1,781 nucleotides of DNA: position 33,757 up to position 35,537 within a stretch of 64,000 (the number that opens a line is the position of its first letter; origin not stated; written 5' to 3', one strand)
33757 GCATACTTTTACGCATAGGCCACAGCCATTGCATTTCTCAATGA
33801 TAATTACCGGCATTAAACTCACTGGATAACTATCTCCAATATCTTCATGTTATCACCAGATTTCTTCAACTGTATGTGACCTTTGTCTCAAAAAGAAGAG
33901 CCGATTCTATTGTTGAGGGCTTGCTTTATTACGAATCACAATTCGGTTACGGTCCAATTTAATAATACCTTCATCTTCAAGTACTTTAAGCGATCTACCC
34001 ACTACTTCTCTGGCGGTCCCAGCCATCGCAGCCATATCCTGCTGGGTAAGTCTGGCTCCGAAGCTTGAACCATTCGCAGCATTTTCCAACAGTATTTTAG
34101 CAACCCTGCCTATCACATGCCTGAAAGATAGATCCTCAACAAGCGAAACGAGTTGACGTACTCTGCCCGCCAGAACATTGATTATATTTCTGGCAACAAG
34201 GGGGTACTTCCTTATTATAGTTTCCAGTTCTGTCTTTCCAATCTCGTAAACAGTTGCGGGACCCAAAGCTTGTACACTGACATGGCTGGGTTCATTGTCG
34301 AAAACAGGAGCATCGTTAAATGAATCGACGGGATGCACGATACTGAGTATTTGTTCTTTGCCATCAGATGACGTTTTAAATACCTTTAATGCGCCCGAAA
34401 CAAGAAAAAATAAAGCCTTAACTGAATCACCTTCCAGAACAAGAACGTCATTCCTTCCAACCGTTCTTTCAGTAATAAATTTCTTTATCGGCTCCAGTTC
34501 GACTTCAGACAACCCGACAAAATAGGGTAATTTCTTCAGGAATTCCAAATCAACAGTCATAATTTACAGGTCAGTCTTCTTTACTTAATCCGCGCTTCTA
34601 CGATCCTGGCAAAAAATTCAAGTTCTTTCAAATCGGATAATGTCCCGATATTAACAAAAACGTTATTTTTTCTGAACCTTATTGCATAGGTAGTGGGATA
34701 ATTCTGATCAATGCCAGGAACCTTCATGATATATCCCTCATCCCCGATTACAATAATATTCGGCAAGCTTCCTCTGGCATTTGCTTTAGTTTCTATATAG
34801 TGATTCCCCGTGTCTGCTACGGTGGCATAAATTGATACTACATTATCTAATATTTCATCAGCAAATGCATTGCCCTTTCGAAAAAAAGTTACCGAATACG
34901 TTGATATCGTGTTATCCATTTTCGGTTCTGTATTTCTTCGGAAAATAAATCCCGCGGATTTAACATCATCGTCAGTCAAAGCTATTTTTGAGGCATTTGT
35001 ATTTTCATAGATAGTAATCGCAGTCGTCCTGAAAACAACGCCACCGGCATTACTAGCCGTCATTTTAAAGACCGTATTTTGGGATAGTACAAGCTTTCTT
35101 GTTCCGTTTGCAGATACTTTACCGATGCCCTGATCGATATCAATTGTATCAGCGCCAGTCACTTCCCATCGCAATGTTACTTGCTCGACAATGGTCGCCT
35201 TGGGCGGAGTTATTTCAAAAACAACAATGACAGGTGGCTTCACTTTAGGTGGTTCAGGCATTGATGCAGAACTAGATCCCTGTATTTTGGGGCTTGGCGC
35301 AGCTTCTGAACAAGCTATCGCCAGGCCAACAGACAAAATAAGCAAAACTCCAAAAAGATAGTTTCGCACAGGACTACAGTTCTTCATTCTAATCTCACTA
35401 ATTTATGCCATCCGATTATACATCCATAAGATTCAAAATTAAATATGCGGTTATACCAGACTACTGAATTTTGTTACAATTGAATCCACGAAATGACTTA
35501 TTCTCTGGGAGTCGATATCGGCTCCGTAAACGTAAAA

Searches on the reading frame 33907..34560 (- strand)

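Call 7: search_protein_families(library=pfam, proteins=[window:33907-34560:-])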
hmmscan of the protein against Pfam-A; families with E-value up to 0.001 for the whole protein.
window:33907-34560:- (217 aa): 3 families
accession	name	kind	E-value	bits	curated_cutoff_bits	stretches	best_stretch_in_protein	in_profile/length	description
PF00027.35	cNMP_binding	-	1.7e-20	73.2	27.5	1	32-119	2-89/89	Cyclic nucleotide-binding domain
PF13545.12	HTH_Crp_2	-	1e-14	54.6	27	1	151-212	1-64/70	Crp-like helix-turn-helix domain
PF00325.26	Crp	-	0.00077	19.6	21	0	170-200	2-32/32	Bacterial regulatory proteins, crp family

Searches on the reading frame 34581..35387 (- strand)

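Call 7: search_protein_families(library=pfam, proteins=[window:34581-35387:-])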
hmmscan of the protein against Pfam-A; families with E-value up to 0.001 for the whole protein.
window:34581-35387:- (268 aa): 0 families

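Call 71: search_protein_families(library=pfam, proteins=[window:34581-35387:-], max_evalue=1)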
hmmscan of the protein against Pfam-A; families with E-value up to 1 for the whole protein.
window:34581-35387:- (268 aa): 1 family
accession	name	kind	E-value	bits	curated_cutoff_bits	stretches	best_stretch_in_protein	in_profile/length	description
PF14292.12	SusE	-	0.055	14.1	25.2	1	126-183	14-71/106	SusE outer membrane protein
